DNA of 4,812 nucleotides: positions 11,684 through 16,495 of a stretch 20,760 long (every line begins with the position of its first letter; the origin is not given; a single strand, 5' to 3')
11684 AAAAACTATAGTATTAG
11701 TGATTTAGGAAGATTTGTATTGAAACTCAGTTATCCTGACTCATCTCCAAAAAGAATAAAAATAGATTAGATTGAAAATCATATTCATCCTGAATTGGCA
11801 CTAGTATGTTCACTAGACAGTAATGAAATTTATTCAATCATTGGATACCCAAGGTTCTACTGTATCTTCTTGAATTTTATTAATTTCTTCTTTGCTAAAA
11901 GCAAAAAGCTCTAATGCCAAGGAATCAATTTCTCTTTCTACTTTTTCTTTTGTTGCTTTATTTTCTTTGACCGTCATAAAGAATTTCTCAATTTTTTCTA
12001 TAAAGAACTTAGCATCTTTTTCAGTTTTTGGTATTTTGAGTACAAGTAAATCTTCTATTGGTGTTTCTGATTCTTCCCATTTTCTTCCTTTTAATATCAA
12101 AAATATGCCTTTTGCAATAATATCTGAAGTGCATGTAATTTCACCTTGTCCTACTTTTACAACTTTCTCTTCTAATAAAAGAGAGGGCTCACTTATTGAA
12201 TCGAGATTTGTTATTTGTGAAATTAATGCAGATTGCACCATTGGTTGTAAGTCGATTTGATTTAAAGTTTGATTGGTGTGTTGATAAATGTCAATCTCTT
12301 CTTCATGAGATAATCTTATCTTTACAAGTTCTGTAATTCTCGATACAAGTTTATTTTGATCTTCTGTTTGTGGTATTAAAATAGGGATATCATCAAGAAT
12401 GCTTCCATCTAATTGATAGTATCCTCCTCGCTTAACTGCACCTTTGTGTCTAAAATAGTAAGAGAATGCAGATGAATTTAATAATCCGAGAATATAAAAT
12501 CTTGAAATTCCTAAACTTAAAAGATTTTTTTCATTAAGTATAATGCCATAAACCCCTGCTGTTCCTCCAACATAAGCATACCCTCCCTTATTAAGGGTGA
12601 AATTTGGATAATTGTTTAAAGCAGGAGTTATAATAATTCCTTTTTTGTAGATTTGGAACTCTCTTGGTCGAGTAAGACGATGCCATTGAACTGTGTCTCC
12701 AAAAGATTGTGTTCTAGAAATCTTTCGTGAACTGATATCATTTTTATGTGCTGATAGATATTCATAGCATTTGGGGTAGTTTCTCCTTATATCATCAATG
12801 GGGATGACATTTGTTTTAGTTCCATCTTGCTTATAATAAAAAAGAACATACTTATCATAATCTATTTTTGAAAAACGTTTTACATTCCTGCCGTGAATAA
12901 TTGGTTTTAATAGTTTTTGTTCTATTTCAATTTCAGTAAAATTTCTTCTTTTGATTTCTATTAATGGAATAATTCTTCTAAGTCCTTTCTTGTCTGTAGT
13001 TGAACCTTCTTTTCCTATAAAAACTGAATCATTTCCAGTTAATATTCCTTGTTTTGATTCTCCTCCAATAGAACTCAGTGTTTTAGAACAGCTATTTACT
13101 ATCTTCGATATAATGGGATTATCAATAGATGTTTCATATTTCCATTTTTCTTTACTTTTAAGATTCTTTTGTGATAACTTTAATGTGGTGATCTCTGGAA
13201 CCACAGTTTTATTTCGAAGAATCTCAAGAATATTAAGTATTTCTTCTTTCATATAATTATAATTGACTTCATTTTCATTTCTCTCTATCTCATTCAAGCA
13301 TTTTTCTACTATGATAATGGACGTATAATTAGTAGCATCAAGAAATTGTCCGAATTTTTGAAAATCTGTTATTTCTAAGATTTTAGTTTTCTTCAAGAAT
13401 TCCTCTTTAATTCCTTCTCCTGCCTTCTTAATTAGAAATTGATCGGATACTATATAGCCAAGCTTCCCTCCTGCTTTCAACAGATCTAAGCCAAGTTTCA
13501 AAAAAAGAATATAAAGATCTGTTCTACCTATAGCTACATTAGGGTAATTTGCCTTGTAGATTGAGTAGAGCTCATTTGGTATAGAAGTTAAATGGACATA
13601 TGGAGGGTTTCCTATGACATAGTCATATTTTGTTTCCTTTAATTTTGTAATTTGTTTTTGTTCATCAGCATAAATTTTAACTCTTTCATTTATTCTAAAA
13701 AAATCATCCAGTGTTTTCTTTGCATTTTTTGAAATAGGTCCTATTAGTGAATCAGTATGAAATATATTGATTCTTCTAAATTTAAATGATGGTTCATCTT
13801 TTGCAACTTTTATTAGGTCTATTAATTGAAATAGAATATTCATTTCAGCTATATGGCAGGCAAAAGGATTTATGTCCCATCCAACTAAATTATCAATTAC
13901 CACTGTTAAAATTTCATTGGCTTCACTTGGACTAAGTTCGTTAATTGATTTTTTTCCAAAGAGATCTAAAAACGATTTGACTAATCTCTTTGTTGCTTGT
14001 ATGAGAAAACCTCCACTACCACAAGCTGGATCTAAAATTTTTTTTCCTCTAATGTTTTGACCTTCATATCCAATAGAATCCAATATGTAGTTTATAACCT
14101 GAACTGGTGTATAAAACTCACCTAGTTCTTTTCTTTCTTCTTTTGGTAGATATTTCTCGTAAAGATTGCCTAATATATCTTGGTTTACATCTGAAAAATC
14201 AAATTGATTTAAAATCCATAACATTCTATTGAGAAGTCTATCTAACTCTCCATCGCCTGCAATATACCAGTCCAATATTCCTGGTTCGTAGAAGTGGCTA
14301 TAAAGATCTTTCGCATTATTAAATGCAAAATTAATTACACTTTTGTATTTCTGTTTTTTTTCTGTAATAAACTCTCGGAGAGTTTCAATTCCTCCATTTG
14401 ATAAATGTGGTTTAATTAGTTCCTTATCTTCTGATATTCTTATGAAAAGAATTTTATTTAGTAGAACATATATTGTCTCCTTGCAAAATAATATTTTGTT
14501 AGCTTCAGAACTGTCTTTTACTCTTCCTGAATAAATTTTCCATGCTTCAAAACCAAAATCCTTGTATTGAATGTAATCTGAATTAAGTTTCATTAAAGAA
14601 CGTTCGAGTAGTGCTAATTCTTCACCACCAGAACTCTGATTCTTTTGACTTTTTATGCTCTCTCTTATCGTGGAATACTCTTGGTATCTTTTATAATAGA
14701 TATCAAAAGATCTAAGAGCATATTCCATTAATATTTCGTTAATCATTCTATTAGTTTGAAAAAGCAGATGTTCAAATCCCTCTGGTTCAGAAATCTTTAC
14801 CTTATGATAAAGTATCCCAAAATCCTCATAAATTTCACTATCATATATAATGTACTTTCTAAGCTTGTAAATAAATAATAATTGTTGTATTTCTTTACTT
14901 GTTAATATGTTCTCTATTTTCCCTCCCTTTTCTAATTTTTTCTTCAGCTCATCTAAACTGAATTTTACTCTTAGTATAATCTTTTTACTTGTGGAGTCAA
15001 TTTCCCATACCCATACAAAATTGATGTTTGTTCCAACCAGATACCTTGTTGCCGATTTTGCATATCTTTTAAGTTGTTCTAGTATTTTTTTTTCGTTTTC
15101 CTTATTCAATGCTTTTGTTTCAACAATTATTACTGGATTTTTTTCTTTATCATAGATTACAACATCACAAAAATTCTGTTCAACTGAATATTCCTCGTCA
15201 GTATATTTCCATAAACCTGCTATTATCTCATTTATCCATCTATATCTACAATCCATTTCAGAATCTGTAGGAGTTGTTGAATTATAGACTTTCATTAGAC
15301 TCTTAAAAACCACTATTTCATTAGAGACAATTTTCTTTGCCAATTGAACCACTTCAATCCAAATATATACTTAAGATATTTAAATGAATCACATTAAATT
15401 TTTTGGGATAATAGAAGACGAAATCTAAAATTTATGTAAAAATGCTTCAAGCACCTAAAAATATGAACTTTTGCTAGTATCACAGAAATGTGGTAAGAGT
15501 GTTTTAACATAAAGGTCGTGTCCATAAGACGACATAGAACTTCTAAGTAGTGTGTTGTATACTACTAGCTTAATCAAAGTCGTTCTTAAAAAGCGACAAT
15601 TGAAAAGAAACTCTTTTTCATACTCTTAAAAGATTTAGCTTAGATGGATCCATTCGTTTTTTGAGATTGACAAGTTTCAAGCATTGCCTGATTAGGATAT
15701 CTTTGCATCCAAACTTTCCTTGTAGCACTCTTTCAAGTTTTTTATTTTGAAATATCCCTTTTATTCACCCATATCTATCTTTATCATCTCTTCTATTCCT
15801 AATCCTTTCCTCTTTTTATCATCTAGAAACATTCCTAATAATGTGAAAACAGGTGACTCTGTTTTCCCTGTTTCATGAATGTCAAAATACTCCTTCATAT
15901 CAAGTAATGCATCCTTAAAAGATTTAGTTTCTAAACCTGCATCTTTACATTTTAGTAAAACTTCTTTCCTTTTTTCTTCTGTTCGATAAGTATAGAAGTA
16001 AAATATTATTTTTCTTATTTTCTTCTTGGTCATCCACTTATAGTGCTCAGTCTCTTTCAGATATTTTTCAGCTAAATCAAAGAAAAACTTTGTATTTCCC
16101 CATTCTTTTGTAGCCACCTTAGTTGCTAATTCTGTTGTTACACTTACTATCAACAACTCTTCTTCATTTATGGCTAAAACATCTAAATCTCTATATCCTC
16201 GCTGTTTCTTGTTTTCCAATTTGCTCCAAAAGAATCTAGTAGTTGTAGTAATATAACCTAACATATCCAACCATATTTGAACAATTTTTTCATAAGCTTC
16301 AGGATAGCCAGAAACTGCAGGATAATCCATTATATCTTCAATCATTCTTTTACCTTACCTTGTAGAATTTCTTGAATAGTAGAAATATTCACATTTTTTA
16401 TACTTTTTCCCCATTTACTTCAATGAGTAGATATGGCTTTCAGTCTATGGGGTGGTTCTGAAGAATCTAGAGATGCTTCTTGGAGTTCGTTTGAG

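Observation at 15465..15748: Candidate ~280-nt highly structured RNA between two nuclease genes, on the opposite strand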

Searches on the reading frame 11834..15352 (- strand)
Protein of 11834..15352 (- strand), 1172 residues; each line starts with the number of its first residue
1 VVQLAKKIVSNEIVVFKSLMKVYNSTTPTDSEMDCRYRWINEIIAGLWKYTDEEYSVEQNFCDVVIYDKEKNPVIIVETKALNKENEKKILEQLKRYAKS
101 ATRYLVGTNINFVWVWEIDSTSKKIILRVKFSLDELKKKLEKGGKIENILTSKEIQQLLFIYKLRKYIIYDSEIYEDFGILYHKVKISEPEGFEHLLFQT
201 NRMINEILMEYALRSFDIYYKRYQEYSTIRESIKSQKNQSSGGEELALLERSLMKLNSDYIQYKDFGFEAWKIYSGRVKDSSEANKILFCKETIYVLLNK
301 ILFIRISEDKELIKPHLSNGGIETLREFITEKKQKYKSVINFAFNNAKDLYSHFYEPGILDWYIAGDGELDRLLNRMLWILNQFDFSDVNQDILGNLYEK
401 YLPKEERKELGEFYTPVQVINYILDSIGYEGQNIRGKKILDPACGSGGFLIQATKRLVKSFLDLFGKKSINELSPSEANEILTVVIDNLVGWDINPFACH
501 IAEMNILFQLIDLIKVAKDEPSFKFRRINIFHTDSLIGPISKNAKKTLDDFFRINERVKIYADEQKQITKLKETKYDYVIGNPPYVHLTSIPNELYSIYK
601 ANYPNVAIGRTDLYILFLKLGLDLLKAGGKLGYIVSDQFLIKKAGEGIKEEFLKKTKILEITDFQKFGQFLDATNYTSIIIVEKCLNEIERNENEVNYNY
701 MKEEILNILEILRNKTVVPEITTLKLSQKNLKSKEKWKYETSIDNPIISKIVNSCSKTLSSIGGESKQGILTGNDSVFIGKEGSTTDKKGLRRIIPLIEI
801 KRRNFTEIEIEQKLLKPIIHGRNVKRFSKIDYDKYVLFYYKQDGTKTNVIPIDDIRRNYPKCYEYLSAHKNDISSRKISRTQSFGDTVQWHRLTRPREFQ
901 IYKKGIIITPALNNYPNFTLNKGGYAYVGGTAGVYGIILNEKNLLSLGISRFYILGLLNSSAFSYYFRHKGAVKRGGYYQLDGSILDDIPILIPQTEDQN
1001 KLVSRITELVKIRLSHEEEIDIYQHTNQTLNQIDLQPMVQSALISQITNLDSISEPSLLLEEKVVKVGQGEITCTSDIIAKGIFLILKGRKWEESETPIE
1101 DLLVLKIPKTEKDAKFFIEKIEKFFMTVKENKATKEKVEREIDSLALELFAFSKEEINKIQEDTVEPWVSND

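Call 6: search_protein_families(library=pfam, proteins=[window:11834-15352:-], max_evalue=0.01)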
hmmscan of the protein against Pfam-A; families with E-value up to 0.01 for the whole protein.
window:11834-15352:- (1172 aa): 6 families
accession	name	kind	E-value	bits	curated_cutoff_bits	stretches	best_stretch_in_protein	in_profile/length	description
PF07669.17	Eco57I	-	2.1e-28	100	25.3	1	488-667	2-168/171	Eco57I restriction-modification methylase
PF02384.22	N6_Mtase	-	1.2e-20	74.5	20.4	1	390-692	2-238/311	N-6 DNA Methylase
PF20473.4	MmeI_Mtase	-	9.1e-11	41.9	27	1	434-587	18-147/259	MmeI, DNA-methyltransferase domain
PF13588.12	HSDR_N_2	-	1.3e-09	38.5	25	1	58-125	35-103/110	Type I restriction enzyme R protein N terminus (HSDR_N)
PF12950.13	TaqI_C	-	9.1e-09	36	26.5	1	816-991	1-118/118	TaqI-like C-terminal specificity domain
PF01170.24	UPF0020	-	4.1e-07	30.3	22.3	1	435-505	28-95/197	RMKL-like, methyltransferase domain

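Call 16: search_protein_families(library=padloc, proteins=[window:11834-15352:-], max_evalue=0.01)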
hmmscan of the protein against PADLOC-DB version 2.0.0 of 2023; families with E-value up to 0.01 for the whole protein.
window:11834-15352:- (1172 aa): 57 families (the best 25 are shown)
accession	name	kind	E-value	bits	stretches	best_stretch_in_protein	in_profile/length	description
PDLC03604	REase_MTase_IIG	-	9.6e-59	197.3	1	293-1020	234-963/1011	Type IIG restriction enzyme-methyltransferase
PDLC03630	REase_MTase_IIG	-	1.3e-51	173.5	2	276-543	230-498/1100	Type IIG restriction enzyme-methyltransferase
PDLC03335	MTase_II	-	1.2e-44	151.1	1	379-1031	49-601/607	Type II methyltransferase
PDLC03313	MTase_II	-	4.1e-36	122.6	2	572-782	141-350/563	Type II methyltransferase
PDLC03235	MTase_II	-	6.1e-36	122.4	1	389-682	81-353/648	Type II methyltransferase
PDLC02529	PglX|PglXI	-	2.3e-34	116.3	2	384-664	172-449/1189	PglX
PDLC03612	REase_MTase_IIG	-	2.8e-34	116.5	2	576-1034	807-1226/1247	Type IIG restriction enzyme-methyltransferase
PDLC03629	REase_MTase_IIG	-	7e-34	114.8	1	432-1005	431-979/1182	Type IIG restriction enzyme-methyltransferase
PDLC03226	MTase_II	-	5.6e-30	102.5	1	563-1012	115-551/579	Type II methyltransferase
PDLC03250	MTase_II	-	1.2e-28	98.3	2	487-1032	261-749/775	Type II methyltransferase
PDLC03338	MTase_II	-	1.1e-25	88.5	2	380-522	100-229/604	Type II methyltransferase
PDLC04134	mad2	-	1.4e-25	88.1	1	373-685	233-446/492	mads_2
PDLC03021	MTase_I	-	3.3e-24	83.6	2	372-518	123-257/491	Type I methyltransferase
PDLC03248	MTase_II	-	3.4e-23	80.2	1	566-1034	76-516/521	Type II methyltransferase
PDLC03601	REase_MTase_IIG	-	3.2e-21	72.9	2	575-877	673-956/1110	Type IIG restriction enzyme-methyltransferase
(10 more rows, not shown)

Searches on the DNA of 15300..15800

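Call 5: search_rna_families(source=window, start=15300, end=15800, threshold=evalue, max_evalue=10, show_alignments=2)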
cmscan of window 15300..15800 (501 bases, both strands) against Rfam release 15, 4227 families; matches with E-value up to 10: 4.
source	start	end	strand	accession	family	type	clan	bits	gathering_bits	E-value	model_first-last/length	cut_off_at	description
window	15335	15424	+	RF02106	DLEU2_2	Gene; lncRNA;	-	18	45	9.4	1-90/90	no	Deleted in lymphocytic leukemia 2 conserved region 2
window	15588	15626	-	RF02703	AsxR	Gene; sRNA;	-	16.5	63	9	1-53/53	no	Anti stx2 sRNA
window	15528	15559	-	RF01350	CRISPR-DR41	Gene; CRISPR;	-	14.7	36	7.8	1-29/29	no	CRISPR RNA direct repeat element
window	15597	15670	+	RF02308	TtnuCD34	Gene; snRNA; snoRNA; CD-box;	-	13.2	80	10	1-64/64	no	Tetrahymena snoRNA TtnuCD34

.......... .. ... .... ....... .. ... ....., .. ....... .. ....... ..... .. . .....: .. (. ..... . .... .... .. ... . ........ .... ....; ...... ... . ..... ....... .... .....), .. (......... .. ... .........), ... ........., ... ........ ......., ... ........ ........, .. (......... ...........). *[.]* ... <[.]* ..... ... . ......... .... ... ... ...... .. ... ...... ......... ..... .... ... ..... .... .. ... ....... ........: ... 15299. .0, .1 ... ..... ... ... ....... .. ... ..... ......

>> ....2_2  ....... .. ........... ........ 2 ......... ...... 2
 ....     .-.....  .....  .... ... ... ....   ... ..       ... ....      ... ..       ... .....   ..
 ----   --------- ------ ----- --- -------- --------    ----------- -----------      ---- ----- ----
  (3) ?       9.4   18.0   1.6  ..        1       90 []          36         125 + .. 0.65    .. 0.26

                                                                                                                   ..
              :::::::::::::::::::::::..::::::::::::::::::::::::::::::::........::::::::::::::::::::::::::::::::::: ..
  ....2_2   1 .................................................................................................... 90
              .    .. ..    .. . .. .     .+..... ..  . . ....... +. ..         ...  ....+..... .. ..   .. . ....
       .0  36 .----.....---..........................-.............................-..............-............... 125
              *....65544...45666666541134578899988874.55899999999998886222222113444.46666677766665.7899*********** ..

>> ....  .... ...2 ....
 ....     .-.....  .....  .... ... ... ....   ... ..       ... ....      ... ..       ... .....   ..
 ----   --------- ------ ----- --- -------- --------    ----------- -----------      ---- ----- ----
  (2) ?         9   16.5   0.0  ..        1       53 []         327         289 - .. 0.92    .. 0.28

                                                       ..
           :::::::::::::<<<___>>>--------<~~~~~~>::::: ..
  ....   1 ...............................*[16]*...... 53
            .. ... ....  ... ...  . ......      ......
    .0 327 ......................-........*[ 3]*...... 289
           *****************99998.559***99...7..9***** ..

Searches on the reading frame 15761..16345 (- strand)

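Call 6: search_protein_families(library=pfam, proteins=[window:15761-16345:-], max_evalue=0.01)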
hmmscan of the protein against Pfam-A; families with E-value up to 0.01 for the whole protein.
window:15761-16345:- (194 aa): 0 families

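Call 16: search_protein_families(library=padloc, proteins=[window:15761-16345:-], max_evalue=0.01)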
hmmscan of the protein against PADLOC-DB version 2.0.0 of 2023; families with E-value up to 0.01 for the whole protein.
window:15761-16345:- (194 aa): 1 family
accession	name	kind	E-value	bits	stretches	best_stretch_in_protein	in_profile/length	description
PDLC01903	CARF4--CARF_PDDEXK_TM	-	0.0026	15.2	1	18-78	272-323/380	-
